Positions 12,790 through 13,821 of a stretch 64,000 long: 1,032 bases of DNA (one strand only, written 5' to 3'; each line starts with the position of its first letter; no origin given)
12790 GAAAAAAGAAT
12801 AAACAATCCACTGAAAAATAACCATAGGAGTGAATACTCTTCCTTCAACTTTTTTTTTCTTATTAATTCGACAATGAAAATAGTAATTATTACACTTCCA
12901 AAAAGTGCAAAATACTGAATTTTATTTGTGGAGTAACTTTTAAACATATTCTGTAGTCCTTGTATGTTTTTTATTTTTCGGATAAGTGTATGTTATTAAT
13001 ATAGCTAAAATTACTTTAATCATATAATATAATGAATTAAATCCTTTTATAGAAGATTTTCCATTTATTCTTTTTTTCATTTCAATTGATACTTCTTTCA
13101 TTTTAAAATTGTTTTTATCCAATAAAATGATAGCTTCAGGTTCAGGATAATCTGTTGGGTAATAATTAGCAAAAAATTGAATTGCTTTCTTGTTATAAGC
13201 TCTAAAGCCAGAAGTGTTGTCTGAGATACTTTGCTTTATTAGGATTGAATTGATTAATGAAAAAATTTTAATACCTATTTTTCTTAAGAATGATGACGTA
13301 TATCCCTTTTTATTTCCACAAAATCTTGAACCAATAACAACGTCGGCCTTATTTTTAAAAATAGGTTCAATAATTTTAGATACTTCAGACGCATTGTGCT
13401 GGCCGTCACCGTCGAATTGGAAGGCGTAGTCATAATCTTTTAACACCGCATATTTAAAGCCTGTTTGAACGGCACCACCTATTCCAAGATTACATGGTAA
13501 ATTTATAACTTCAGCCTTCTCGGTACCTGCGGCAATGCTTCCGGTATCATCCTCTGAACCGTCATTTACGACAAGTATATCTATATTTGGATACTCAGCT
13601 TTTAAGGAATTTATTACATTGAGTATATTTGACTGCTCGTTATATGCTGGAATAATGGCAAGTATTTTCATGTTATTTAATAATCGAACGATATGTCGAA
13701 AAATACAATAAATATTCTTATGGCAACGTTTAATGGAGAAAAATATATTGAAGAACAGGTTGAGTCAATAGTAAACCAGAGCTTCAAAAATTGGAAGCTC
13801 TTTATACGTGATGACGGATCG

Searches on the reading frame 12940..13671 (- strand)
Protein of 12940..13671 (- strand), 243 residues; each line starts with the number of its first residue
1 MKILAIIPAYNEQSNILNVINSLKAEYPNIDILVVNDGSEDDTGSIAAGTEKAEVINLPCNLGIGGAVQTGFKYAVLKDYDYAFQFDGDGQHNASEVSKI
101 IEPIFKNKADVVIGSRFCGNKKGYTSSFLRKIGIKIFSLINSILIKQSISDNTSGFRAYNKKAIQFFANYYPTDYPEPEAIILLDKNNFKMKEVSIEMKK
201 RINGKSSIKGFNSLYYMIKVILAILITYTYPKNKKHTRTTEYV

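Call 63: search_protein_families(library=pfam, proteins=[window:12940-13671:-], max_evalue=0.00001)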
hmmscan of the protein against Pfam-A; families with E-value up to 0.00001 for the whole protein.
window:12940-13671:- (243 aa): 1 family
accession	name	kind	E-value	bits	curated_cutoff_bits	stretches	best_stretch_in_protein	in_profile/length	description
PF00535.33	Glycos_transf_2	-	4e-29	102.1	23.3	1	6-164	3-164/168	Glycosyl transferase family 2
